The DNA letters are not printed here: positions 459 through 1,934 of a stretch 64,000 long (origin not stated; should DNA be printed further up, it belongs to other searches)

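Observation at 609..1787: Tubulin/CetZ-like GTPase in an otherwise typical bacterial chromosome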

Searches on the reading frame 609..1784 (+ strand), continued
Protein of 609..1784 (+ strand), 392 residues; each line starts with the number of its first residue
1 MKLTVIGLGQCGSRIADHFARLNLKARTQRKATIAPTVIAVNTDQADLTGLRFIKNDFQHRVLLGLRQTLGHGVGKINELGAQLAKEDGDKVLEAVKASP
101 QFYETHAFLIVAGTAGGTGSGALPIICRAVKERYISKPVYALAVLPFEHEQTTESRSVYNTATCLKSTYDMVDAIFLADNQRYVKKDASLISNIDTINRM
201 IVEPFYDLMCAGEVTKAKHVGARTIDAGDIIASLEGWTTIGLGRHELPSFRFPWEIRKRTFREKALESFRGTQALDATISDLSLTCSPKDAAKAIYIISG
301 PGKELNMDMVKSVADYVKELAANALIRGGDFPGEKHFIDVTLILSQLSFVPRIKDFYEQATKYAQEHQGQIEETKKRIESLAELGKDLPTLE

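Call 64: list_cluster_members(proteins=[P0144, P0149, P0150, P0153, P0155, P0157, P0159, P0162, P0179, P0164])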
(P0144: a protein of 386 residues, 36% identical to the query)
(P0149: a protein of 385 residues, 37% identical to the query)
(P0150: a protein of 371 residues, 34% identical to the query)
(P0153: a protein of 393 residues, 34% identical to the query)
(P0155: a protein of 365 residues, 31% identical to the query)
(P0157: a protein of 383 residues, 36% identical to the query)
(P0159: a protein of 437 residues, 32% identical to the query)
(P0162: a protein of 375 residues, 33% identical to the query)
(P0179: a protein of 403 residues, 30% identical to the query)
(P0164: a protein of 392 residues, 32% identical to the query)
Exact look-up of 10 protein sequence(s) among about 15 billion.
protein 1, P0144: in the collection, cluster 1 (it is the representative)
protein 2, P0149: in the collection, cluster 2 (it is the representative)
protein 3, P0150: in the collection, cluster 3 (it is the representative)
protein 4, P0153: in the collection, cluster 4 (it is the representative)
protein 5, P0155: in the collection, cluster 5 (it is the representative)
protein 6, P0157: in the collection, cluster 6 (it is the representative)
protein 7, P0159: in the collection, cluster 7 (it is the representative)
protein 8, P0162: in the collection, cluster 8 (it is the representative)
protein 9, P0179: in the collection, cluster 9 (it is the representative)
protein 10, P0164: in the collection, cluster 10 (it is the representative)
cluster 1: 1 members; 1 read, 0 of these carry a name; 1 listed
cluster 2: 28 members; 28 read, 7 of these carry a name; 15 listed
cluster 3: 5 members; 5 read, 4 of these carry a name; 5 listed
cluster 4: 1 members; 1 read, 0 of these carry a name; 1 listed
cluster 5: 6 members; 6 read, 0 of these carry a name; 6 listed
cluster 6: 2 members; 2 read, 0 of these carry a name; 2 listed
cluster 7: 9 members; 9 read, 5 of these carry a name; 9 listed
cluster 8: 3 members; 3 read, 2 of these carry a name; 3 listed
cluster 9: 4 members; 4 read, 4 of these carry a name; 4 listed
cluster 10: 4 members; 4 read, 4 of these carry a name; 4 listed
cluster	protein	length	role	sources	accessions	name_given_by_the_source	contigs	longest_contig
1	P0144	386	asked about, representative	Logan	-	-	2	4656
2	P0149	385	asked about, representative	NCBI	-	-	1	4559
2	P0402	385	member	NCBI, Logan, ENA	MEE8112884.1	MAG: tubulin/FtsZ family protein [Nitrososphaerales archaeon]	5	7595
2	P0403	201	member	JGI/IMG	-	cell division GTPase FtsZ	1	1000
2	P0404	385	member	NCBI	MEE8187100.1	MAG: tubulin/FtsZ family protein [Nitrososphaerales archaeon]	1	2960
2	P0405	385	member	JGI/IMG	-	cell division GTPase FtsZ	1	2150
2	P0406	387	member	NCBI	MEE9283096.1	MAG: tubulin/FtsZ family protein [Nitrososphaerales archaeon]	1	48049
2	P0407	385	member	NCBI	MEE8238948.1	MAG: tubulin/FtsZ family protein [Nitrososphaerales archaeon]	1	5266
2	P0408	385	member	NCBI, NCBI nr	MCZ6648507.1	MAG: tubulin/FtsZ family protein [Thaumarchaeota archaeon] | tubulin/FtsZ family protein [Nitrososphaerota archaeon]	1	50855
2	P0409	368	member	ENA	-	-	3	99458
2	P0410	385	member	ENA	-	-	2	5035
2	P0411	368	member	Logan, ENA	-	-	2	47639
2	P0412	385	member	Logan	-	-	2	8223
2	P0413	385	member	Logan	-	-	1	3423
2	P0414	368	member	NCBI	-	-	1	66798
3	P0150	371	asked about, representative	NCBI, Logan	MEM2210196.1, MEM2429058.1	MAG: tubulin/FtsZ family protein [Nitrososphaerales archaeon]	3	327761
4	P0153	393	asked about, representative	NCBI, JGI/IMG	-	-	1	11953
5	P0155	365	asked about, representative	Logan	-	-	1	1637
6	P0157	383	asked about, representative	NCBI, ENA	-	-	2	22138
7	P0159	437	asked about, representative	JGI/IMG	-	-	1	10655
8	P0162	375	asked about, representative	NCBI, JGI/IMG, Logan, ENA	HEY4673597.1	MAG TPA: tubulin/FtsZ family protein [Nitrososphaerales archaeon]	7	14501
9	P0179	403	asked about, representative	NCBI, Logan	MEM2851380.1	MAG: hypothetical protein QXW18_06235 [Candidatus Bathyarchaeia archaeon]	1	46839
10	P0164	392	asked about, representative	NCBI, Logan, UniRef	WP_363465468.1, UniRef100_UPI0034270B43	tubulin/FtsZ family protein [Halogeometricum borinquense] | tubulin/FtsZ family protein n=1 Tax=Halogeometricum borinquense TaxID=60847 ...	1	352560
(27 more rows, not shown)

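Call 71: find_homologous_proteins(query=L033:10001-11176:+, max_evalue=1e-20)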
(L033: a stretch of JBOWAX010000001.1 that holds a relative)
Query L033:10001-11176:+ (392 aa): 6089 proteins with E <= 1e-20 among 8000 candidates; the best 120 are listed.
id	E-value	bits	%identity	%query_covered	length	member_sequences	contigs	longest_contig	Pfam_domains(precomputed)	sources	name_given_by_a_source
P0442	7.8e-244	827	94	100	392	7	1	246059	PF21011.3,PF00091.32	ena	-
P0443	1.7e-234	796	91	100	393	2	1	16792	PF21011.3,PF00091.32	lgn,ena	-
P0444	1.2e-203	694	78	100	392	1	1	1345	PF21011.3,PF00091.32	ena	-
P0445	3.3e-190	650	71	100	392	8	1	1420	PF21011.3,PF00091.32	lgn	-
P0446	3.0e-189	647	72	100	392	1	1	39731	PF21011.3,PF00091.32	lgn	-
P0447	3.3e-189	647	72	100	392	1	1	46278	PF21011.3,PF13809.13,PF00091.32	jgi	-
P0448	5.7e-189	646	72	100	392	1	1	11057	PF21011.3,PF13809.13,PF00091.32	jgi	jgi:cell division GTPase FtsZ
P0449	1.1e-188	645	72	100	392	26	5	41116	PF21011.3,PF00091.32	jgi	-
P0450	1.2e-187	642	71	100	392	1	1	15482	PF21011.3,PF13809.13,PF00091.32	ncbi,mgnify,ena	mgnify:CR=1 FL=1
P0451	1.2e-187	642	71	100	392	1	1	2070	PF21011.3,PF00091.32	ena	-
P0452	3.1e-187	640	71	100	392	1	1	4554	PF21011.3,PF00091.32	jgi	jgi:cell division GTPase FtsZ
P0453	1.3e-186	638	71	100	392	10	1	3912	PF21011.3,PF00091.32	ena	-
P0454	2.9e-186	637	70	100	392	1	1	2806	PF21011.3,PF00091.32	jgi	jgi:cell division GTPase FtsZ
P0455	7.1e-186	636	71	100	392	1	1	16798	PF21011.3,PF00091.32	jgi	-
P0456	1.3e-185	635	70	100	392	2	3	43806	PF21011.3,PF13809.13,PF00091.32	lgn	-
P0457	6.5e-185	633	70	100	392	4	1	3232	PF21011.3,PF00091.32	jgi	jgi:cell division GTPase FtsZ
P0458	6.6e-185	633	70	100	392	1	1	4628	PF21011.3,PF00091.32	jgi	-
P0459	3.5e-184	630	70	100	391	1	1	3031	PF21011.3,PF00091.32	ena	-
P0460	4.7e-184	630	70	100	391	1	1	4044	PF21011.3,PF00091.32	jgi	jgi:cell division GTPase FtsZ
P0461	1.1e-183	629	70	100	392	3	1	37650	PF21011.3,PF00091.32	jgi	jgi:cell division GTPase FtsZ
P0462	1.3e-183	629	70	100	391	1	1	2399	PF21011.3,PF00091.32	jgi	jgi:cell division GTPase FtsZ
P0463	3.2e-183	627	70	100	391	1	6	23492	PF21011.3,PF00091.32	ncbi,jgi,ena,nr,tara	ncbi:MAG: cell division protein FtsZ [Dehalococcoidales bacterium]|jgi:cell division GTPase FtsZ|nr:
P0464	3.3e-183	627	70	100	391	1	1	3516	PF21011.3,PF00091.32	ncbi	-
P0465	4.4e-183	627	70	100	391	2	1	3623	PF21011.3,PF00091.32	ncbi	-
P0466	4.4e-183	627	70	100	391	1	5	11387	PF21011.3,PF00091.32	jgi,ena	jgi:cell division GTPase FtsZ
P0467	5.5e-183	626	69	100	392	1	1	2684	PF21011.3,PF13809.13,PF00091.32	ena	-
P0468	8.7e-183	626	71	100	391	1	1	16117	PF21011.3,PF00091.32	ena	-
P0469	1.2e-182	625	71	100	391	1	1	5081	PF21011.3,PF00091.32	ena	-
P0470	1.6e-182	625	70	100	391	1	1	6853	PF21011.3,PF00091.32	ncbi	-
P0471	2.3e-182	624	70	100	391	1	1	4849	PF21011.3,PF00091.32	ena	-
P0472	4.3e-182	623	70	100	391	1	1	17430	PF21011.3,PF00091.32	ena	-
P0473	6.0e-182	623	70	100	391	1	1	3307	PF21011.3,PF00091.32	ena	-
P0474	1.7e-181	622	67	100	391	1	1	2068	PF21011.3,PF00091.32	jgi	-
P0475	1.8e-181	621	68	100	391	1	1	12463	PF21011.3,PF00091.32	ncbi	-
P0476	2.1e-181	621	70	100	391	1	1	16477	PF21011.3,PF00091.32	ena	-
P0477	2.1e-181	621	70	100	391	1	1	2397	PF21011.3,PF00091.32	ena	-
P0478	3.8e-181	620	67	100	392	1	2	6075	PF21011.3,PF00091.32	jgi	-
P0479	5.5e-181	620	70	100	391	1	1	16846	PF21011.3,PF00091.32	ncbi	-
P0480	1.0e-180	619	67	100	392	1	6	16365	PF21011.3,PF00091.32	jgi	-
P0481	2.0e-180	618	67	100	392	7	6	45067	PF21011.3,PF00091.32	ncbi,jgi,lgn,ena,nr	ncbi:MAG: tubulin/FtsZ family protein [Dehalococcoidales bacterium]|jgi:cell division GTPase FtsZ|nr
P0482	3.6e-180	617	67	100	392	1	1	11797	PF21011.3,PF00091.32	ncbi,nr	ncbi:MAG: cell division protein FtsZ [Dehalococcoidaceae bacterium]|nr:cell division protein FtsZ [D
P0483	5.0e-180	617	67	100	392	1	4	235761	PF21011.3,PF00091.32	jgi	-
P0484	5.9e-180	616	69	100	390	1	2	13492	PF21011.3,PF00091.32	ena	-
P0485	6.8e-180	616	69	100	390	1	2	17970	PF21011.3,PF00091.32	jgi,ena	-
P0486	9.3e-180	616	69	100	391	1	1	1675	PF21011.3,PF00091.32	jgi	-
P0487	1.5e-179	615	69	100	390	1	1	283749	PF21011.3,PF00091.32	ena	-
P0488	1.9e-179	615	67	100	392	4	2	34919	PF21011.3,PF00091.32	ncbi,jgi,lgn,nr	ncbi:MAG: tubulin/FtsZ family protein [Dehalococcoidales bacterium]|jgi:cell division GTPase FtsZ|nr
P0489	6.6e-179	613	68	100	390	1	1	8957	PF21011.3,PF00091.32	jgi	-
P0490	6.8e-179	613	69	100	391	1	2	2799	PF21011.3,PF00091.32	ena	-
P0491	8.8e-179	613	70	100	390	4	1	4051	PF21011.3,PF00091.32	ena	-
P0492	8.9e-179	613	70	100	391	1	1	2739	PF21011.3,PF00091.32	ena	-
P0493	1.1e-178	612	67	100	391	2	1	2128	PF21011.3,PF00091.32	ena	-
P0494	1.1e-178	612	66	100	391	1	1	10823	PF21011.3,PF00091.32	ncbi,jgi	jgi:cell division GTPase FtsZ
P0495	1.5e-178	612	66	100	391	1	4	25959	PF21011.3,PF00091.32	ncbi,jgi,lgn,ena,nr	ncbi:MAG: tubulin/FtsZ family protein [Dehalococcoidales bacterium]|jgi:cell division GTPase FtsZ|nr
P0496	2.0e-178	611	66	100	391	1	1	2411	PF21011.3,PF00091.32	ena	-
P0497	2.4e-178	611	68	100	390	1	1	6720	PF21011.3,PF00091.32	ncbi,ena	-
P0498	2.6e-178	611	70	100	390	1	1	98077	PF21011.3,PF00091.32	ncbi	-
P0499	2.7e-178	611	67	100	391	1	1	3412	PF21011.3,PF00091.32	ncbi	-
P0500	3.4e-178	611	68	100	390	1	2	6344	PF21011.3,PF00091.32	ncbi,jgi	jgi:cell division GTPase FtsZ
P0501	3.4e-178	611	68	100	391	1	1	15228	PF21011.3,PF00091.32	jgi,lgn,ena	-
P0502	3.4e-178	611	69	100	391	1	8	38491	PF21011.3,PF00091.32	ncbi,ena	-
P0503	3.5e-178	611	68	100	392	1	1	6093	PF21011.3,PF00091.32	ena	-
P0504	5.1e-178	610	68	100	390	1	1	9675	PF21011.3,PF00091.32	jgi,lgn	jgi:cell division GTPase FtsZ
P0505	6.2e-178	610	69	100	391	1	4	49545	PF21011.3,PF00091.32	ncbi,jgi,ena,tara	jgi:cell division GTPase FtsZ|tara:strand:- start:1793 stop:2968 length:1176 start_codon:yes stop_co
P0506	8.7e-178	609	67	100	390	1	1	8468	PF21011.3,PF00091.32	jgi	-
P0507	1.1e-177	609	68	100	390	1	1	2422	PF21011.3,PF00091.32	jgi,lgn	-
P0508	1.2e-177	609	69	100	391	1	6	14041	PF21011.3,PF00091.32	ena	-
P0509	1.2e-177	609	68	100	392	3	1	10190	PF21011.3,PF00091.32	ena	-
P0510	1.2e-177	609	68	100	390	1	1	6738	PF21011.3,PF00091.32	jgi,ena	jgi:cell division GTPase FtsZ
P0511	1.5e-177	608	68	100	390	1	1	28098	PF21011.3,PF00091.32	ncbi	-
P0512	2.0e-177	608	68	100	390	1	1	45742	PF21011.3,PF00091.32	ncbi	ncbi:tubulin/FtsZ family protein [Chloroflexota bacterium]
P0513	2.0e-177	608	68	100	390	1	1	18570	PF21011.3,PF00091.32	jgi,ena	-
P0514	2.3e-177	608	67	100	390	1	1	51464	PF21011.3,PF00091.32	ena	-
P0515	4.0e-177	607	68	100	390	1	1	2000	PF21011.3,PF00091.32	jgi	-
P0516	4.3e-177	607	67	100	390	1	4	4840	PF21011.3,PF00091.32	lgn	-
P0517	4.3e-177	607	67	100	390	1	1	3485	PF21011.3,PF00091.32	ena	-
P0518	5.3e-177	607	67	100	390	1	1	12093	PF21011.3,PF00091.32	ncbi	-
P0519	7.2e-177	606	68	100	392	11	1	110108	PF21011.3,PF00091.32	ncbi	ncbi:tubulin/FtsZ family protein [Chloroflexota bacterium]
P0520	7.7e-177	606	68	100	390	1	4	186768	PF21011.3,PF00091.32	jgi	jgi:cell division GTPase FtsZ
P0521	8.0e-177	606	68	100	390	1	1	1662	PF21011.3,PF00091.32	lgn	-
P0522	1.1e-176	606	68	100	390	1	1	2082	PF21011.3,PF00091.32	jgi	jgi:cell division GTPase FtsZ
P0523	1.1e-176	606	68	100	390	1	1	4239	PF21011.3,PF00091.32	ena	-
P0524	1.5e-176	605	68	100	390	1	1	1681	PF21011.3,PF00091.32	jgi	jgi:cell division GTPase FtsZ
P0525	1.5e-176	605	68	100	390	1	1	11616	PF21011.3,PF00091.32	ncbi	ncbi:MAG: tubulin/FtsZ family protein [Chloroflexota bacterium]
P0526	5.3e-176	603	68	100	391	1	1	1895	PF21011.3,PF00091.32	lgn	-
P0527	5.6e-176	603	67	100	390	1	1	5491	PF21011.3,PF00091.32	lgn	-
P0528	7.3e-176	603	66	100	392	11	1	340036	PF21011.3,PF13809.13,PF00091.32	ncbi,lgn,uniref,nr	ncbi:cell division protein FtsZ [Dehalococcoides mccartyi]|uniref:Tubulin-like protein CetZ n=1 Tax=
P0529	9.1e-176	603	67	100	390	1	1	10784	PF21011.3,PF00091.32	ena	-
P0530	1.0e-175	603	67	100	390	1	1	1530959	PF21011.3,PF00091.32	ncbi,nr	ncbi:MAG: cell division protein FtsZ [Dehalococcoidia bacterium]|nr:MAG: cell division protein FtsZ 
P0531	1.5e-175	602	66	100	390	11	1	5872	PF21011.3,PF00091.32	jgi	jgi:cell division GTPase FtsZ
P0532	1.9e-175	602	68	100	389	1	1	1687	PF21011.3,PF00091.32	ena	-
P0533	2.0e-175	602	67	100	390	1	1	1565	PF21011.3,PF00091.32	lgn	-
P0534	2.3e-175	601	67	100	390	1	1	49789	PF21011.3,PF00091.32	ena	-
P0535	3.2e-175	601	67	100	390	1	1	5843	PF21011.3,PF00091.32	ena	-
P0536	3.4e-175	601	68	100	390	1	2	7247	PF21011.3,PF00091.32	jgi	-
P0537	3.6e-175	601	67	100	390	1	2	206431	PF21011.3,PF00091.32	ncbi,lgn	-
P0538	3.7e-175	601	68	100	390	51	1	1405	PF21011.3,PF00091.32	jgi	jgi:cell division GTPase FtsZ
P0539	4.0e-175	601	67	100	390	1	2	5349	PF21011.3,PF00091.32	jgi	-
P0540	4.6e-175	600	67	100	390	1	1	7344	PF21011.3,PF00091.32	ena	-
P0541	5.2e-175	600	67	100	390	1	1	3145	PF21011.3,PF00091.32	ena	-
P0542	7.1e-175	600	67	100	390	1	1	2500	PF21011.3,PF00091.32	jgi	-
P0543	1.0e-174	599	66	100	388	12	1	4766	PF21011.3,PF00091.32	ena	-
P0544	1.1e-174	599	68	100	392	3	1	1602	PF21011.3,PF00091.32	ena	-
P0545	1.3e-174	599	66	100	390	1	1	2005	PF21011.3,PF00091.32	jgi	jgi:cell division GTPase FtsZ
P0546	1.4e-174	599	67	100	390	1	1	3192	PF21011.3,PF00091.32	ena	-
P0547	1.4e-174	599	66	100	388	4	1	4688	PF21011.3,PF00091.32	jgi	jgi:tubulin-like protein CetZ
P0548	1.5e-174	599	67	100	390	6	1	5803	PF21011.3,PF00091.32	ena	-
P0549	1.8e-174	598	68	100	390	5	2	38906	PF21011.3,PF00091.32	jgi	jgi:cell division GTPase FtsZ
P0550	1.9e-174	598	67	100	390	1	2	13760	PF21011.3,PF00091.32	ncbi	ncbi:MAG: tubulin/FtsZ family protein [Dehalococcoidales bacterium]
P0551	2.0e-174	598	68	100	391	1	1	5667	PF21011.3,PF00091.32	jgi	-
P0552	2.0e-174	598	67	100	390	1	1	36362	PF21011.3,PF00091.32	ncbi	-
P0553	2.0e-174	598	67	100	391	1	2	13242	PF21011.3,PF00091.32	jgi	-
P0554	2.2e-174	598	67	100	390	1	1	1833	PF21011.3,PF00091.32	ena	-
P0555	2.6e-174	598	66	100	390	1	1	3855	PF21011.3,PF00091.32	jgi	jgi:cell division GTPase FtsZ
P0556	3.3e-174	598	66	100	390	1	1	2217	PF21011.3,PF00091.32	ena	-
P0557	3.8e-174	597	67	100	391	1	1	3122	PF21011.3,PF00091.32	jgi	-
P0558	4.1e-174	597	65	100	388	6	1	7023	PF21011.3,PF00091.32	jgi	jgi:cell division GTPase FtsZ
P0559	4.7e-174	597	66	100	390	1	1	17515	PF21011.3,PF00091.32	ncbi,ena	-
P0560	4.9e-174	597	67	100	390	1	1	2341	PF21011.3,PF00091.32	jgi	-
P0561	5.3e-174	597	67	100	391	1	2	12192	PF21011.3,PF00091.32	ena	-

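Call 72: find_encoding_contigs(protein=P0528, flank=10000, max_places=3)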
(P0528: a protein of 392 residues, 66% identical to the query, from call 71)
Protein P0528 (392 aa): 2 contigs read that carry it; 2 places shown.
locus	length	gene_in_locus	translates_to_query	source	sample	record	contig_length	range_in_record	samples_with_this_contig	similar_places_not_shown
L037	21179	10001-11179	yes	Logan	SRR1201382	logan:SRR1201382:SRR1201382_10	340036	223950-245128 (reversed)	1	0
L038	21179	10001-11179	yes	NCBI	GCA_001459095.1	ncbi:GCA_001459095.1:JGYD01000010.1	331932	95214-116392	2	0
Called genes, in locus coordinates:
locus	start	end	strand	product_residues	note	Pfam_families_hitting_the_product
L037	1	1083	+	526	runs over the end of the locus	PF00389:2-Hacid_dh, PF02826:2-Hacid_dh_C, PF19304:PGDH_inter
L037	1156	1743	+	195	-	PF01174:SNO, PF07685:GATase_3, PF00117:GATase (weak)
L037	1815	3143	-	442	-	PF06245:DUF1015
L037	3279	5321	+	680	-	PF22745:Nlig-Ia, PF01653:DNA_ligase_aden, PF03120:OB_DNA_ligase, PF03119:DNA_ligase_ZBD, PF14520:HHH_5 (weak), PF12826:HHH_2, PF00533:BRCT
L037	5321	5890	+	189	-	PF01195:Pept_tRNA_hydro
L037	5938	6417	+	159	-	PF02481:DNA_processg_A (weak), PF18306:LDcluster4, PF03641:Lysine_decarbox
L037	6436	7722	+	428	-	PF03952:Enolase_N, PF00113:Enolase_C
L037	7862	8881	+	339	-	PF06050:HGD-D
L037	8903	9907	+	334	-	PF00044:Gp_dh_N, PF02800:Gp_dh_C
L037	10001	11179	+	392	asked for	PF00091:Tubulin, PF13809:Tubulin_2 (faint), PF21011:CetZ_C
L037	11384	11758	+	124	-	PF09862:DUF2089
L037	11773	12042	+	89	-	-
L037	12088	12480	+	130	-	PF22746:SHOCT-like_DUF2089-C (weak)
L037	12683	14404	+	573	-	PF05496:RuvB_N (faint), PF13177:DNA_pol3_delta2, PF13604:AAA_30 (faint), PF13401:AAA_22 (faint), PF00004:AAA, PF22608:DNAX_ATPase_lid, PF12169:DNA_pol3_gamma3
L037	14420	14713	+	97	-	PF02575:YbaB_DNA_bd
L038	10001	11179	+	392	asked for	PF00091:Tubulin, PF13809:Tubulin_2 (faint), PF21011:CetZ_C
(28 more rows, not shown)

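Call 86: list_cluster_members(proteins=[P0135, P0136, P0137, P0138, P0140, P0147, P0161, P0165, P0169, P0172])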
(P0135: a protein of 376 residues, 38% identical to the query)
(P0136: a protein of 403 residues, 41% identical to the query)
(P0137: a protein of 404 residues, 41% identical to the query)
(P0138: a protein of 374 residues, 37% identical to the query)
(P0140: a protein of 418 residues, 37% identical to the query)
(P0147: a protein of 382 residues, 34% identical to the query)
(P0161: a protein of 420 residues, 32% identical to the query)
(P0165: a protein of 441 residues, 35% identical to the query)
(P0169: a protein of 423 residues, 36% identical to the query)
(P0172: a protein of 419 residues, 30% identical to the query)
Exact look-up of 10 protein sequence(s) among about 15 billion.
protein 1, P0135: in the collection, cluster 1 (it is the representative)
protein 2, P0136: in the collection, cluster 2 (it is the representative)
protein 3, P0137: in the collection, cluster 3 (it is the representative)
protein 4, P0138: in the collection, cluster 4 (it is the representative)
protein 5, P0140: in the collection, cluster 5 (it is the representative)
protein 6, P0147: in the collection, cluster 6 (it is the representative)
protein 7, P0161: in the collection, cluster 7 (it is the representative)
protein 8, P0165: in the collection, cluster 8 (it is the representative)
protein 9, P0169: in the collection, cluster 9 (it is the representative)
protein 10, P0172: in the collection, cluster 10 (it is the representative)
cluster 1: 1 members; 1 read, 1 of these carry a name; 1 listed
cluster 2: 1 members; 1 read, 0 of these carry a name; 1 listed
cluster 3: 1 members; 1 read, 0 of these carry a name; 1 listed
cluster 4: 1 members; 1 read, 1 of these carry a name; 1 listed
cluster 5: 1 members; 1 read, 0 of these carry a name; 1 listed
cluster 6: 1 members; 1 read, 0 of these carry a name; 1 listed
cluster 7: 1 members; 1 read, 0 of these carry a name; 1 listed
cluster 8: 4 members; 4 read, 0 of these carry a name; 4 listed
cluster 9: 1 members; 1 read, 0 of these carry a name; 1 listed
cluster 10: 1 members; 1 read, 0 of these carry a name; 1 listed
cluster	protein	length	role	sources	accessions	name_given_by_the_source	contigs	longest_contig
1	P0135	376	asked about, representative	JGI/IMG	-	cell division GTPase FtsZ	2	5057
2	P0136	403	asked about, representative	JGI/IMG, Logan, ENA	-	-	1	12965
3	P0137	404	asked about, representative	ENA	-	-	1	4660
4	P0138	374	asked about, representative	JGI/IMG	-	cell division GTPase FtsZ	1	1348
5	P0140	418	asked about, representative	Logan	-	-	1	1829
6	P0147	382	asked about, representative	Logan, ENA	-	-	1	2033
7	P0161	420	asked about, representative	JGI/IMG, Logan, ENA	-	-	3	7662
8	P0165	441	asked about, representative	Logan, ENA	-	-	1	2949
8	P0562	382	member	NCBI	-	-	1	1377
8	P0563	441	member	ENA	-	-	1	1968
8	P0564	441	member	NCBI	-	-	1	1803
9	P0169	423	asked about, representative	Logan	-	-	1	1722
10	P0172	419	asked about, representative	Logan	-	-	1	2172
